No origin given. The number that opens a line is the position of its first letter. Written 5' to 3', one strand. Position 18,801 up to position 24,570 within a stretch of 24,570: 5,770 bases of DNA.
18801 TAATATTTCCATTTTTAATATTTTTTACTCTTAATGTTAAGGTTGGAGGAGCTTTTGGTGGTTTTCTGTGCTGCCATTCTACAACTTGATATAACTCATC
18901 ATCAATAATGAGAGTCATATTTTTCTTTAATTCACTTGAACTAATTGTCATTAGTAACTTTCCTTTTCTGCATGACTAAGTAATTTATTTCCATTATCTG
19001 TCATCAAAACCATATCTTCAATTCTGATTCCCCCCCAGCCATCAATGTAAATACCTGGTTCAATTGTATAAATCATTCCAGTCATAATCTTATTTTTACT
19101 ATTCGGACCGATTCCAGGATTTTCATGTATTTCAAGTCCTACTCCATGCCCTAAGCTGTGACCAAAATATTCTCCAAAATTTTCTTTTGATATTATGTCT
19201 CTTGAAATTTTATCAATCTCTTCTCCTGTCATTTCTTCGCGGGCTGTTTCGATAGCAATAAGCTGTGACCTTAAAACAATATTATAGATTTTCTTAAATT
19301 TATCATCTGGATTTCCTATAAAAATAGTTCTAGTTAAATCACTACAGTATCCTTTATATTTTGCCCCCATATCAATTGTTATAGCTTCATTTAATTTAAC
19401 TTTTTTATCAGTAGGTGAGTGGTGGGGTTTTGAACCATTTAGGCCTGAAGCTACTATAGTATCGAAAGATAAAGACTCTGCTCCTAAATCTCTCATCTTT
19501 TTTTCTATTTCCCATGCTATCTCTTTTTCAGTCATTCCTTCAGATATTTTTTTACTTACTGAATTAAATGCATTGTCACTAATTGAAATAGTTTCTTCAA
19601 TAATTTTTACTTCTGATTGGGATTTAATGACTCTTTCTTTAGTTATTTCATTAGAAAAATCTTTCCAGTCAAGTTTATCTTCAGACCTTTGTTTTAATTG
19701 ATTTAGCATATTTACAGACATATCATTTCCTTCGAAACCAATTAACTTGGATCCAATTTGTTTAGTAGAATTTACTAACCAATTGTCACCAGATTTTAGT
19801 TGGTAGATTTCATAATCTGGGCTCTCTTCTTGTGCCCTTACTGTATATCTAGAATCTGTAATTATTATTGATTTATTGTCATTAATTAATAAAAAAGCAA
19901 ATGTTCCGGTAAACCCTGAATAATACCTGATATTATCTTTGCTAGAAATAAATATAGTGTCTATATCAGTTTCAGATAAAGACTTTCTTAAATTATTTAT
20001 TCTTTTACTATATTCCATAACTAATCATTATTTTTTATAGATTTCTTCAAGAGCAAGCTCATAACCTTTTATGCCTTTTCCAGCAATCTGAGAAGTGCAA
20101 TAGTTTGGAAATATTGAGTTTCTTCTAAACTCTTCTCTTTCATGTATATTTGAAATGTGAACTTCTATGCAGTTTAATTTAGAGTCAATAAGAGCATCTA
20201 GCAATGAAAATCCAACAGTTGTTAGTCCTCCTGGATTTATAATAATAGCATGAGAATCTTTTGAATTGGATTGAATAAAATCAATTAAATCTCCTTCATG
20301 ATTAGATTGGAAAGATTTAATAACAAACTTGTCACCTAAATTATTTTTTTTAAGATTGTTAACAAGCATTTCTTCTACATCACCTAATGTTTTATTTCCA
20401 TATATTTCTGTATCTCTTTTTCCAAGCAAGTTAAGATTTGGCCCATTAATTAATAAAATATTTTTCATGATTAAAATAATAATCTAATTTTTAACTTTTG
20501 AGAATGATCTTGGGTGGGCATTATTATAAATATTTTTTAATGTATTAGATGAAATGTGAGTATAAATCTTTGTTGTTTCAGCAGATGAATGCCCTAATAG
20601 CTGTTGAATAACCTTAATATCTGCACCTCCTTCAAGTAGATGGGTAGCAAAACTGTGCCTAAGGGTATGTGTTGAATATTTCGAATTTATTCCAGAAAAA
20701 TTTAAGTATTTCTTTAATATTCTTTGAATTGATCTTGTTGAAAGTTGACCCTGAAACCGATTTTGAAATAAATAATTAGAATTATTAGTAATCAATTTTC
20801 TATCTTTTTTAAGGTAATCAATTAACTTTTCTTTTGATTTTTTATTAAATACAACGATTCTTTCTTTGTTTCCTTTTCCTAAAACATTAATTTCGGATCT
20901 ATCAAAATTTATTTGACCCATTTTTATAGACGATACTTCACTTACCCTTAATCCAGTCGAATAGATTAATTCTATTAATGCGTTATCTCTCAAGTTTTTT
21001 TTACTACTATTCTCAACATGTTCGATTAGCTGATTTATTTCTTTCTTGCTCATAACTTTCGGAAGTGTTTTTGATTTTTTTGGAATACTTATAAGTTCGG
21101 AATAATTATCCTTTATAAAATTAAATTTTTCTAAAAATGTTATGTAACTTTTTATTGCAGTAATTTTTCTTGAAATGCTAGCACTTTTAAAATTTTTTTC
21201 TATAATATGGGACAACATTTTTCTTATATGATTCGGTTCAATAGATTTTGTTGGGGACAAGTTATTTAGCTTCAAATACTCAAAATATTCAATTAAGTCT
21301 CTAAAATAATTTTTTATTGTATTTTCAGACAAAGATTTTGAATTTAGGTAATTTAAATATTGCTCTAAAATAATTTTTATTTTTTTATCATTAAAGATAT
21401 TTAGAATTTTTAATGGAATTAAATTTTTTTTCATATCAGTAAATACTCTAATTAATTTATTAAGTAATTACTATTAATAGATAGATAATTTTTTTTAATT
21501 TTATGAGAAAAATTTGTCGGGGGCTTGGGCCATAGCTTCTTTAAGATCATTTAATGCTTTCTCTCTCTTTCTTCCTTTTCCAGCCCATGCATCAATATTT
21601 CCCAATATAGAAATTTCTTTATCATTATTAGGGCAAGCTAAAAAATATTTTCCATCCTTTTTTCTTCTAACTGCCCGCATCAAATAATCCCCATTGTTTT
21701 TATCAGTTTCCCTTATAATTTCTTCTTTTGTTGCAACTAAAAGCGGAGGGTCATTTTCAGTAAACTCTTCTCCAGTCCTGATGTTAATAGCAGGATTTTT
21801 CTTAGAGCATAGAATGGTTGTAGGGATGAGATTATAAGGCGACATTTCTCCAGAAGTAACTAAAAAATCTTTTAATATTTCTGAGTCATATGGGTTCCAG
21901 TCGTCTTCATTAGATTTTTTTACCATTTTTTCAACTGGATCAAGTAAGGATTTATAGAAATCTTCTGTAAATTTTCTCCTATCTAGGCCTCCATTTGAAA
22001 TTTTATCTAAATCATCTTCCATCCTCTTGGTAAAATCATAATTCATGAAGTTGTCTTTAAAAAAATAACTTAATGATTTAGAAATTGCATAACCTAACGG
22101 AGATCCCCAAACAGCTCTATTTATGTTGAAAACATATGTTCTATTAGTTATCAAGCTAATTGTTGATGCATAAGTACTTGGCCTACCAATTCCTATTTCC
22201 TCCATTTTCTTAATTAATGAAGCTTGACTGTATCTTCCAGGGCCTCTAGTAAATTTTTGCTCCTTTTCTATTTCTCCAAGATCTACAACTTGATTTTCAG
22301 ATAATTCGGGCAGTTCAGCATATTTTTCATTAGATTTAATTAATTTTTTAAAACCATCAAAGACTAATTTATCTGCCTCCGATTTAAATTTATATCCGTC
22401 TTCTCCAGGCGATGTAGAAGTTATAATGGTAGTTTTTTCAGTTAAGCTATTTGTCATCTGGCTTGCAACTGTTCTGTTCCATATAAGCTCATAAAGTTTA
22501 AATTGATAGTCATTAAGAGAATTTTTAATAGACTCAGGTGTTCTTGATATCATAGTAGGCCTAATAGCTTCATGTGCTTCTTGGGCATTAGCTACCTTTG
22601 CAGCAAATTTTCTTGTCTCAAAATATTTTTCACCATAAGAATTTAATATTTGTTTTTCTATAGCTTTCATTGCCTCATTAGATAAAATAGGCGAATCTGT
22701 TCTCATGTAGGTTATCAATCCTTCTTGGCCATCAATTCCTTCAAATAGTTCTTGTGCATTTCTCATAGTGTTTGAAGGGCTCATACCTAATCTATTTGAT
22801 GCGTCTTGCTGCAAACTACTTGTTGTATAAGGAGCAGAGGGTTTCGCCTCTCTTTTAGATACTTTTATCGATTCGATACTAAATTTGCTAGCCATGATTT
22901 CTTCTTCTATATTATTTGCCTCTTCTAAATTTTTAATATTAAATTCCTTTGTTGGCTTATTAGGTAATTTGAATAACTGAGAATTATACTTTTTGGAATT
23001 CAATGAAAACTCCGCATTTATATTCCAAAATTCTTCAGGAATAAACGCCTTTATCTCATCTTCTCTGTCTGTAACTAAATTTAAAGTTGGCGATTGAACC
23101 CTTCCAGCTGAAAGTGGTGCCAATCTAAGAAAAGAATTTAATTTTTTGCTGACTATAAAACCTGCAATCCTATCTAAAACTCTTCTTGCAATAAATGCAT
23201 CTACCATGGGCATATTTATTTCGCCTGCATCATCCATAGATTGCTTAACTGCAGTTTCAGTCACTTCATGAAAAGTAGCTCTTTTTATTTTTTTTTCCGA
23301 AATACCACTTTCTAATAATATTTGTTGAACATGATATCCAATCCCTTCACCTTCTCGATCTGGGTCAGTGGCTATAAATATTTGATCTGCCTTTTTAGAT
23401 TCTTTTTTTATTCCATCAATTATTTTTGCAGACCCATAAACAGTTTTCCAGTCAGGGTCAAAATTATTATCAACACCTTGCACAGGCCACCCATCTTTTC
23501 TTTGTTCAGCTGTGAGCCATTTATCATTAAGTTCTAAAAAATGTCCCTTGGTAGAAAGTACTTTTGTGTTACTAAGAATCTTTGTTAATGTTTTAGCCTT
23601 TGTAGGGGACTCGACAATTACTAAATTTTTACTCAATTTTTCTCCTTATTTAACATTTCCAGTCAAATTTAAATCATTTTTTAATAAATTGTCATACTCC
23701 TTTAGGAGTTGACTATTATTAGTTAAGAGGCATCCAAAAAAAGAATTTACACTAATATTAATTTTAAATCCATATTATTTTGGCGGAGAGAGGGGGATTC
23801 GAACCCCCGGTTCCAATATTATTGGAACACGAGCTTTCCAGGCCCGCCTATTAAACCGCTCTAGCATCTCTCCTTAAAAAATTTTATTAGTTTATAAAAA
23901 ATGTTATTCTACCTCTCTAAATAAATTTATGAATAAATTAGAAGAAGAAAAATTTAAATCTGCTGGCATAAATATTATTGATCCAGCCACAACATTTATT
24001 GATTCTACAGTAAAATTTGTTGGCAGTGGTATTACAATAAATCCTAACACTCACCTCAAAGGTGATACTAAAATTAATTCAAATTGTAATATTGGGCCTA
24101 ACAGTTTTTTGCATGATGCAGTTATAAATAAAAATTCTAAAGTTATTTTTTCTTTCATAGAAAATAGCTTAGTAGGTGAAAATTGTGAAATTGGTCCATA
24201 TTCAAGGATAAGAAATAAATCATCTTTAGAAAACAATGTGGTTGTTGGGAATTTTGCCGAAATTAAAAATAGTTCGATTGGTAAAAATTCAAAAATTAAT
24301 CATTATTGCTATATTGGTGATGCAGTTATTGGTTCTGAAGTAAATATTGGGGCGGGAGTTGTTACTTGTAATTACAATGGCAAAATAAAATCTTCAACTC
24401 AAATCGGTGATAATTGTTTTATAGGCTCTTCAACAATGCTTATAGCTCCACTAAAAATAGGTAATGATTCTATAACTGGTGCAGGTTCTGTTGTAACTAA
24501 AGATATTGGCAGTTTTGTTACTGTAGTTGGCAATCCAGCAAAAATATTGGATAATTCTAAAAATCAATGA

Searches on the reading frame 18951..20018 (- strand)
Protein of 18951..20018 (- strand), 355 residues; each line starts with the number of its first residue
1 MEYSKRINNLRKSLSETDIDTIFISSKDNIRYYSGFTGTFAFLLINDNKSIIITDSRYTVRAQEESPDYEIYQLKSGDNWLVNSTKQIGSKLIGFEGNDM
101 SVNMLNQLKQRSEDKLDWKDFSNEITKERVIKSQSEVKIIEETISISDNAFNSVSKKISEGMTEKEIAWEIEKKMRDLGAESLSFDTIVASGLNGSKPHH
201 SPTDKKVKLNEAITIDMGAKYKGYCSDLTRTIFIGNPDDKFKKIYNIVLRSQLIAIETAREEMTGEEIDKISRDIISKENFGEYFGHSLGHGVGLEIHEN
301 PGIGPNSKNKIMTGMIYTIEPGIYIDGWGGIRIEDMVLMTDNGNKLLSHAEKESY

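Call 31: search_protein_families(library=pfam, proteins=[window:18951-20018:-])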
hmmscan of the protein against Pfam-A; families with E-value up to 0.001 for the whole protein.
window:18951-20018:- (355 aa): 2 families
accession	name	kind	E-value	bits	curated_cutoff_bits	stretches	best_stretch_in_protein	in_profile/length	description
PF00557.29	Peptidase_M24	-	2.2e-69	233.8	23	1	140-341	3-208/208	Metallopeptidase family M24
PF01321.24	Creatinase_N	-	1e-22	81.5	22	1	6-131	1-128/128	Creatinase/Prolidase N-terminal domain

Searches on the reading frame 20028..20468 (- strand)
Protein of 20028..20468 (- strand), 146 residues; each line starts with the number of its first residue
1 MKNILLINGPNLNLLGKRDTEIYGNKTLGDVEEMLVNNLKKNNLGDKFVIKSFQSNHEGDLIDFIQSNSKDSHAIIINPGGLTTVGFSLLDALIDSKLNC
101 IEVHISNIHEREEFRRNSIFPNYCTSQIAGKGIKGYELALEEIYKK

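Call 31: search_protein_families(library=pfam, proteins=[window:20028-20468:-])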
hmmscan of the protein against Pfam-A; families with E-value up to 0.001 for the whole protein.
window:20028-20468:- (146 aa): 1 family
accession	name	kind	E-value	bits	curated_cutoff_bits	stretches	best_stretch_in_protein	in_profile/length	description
PF01220.24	DHquinase_II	-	1.9e-47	160.9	23.3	1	3-143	1-137/138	Dehydroquinase class II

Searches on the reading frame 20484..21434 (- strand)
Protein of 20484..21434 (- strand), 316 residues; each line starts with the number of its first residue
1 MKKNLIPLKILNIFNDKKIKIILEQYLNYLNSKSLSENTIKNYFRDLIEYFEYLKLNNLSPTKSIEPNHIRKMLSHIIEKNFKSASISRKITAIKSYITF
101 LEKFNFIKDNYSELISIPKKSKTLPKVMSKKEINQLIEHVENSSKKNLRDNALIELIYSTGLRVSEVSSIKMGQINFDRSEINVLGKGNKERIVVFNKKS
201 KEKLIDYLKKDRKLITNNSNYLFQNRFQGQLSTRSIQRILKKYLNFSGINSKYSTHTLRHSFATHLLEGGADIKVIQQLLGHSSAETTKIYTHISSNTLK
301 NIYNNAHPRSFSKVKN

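Call 31: search_protein_families(library=pfam, proteins=[window:20484-21434:-])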
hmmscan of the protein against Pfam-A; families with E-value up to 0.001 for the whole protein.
window:20484-21434:- (316 aa): 3 families
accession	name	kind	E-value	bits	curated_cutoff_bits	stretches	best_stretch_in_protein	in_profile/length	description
PF00589.27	Phage_integrase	-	3.2e-47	160.9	27.1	1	126-295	1-169/172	Phage integrase family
PF02899.23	Phage_int_SAM_1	-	1.2e-15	57.9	22.3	1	23-102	1-80/83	Phage integrase, N-terminal SAM-like domain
PF13495.12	Phage_int_SAM_4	-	2.6e-05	25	27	1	22-97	1-74/85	Phage integrase, N-terminal SAM-like domain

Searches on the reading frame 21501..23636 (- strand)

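Call 31: search_protein_families(library=pfam, proteins=[window:21501-23636:-])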
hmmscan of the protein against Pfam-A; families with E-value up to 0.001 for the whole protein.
window:21501-23636:- (711 aa): 2 families
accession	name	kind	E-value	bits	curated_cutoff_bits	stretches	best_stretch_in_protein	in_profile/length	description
PF01131.25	Topoisom_bac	-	2.7e-109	366.3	35.1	1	140-557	2-410/411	DNA topoisomerase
PF01751.28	Toprim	-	1.3e-19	70.5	23.1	1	5-124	2-95/96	Toprim domain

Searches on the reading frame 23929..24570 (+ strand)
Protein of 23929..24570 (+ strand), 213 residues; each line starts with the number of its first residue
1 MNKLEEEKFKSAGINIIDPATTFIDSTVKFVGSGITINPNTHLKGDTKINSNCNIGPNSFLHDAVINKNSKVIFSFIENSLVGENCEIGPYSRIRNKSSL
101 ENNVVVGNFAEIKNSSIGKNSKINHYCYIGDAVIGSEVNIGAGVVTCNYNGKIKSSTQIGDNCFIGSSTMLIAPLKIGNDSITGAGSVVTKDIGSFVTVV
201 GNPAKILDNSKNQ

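Call 31: search_protein_families(library=pfam, proteins=[window:23929-24570:+])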
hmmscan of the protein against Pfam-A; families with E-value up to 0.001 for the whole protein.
window:23929-24570:+ (213 aa): 6 families
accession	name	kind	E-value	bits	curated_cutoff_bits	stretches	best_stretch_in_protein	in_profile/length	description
PF00132.30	Hexapep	-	1.8e-31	106.9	27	4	157-191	2-36/36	Bacterial transferase hexapeptide (six repeats)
PF25084.1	LbH_EIF2B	-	4.7e-20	72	54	3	76-144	35-103/105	EIF2B subunit epsilon LbH domain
PF14602.12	Hexapep_2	-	1.6e-08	34.5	27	1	158-191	3-34/34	Hexapeptide repeat of succinyl-transferase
PF24894.1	Hexapep_GlmU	-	9.9e-08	32.5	23.3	1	77-145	16-82/104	GlmU-like, C-terminal hexapeptide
PF25087.1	GMPPB_C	-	1.1e-06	28.7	39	1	32-116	14-93/110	GMPPB C-terminal domain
PF25247.1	LbH_GLGC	-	3.3e-05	24.3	27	0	110-167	27-84/135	GLGC left-handed parallel beta-helix domain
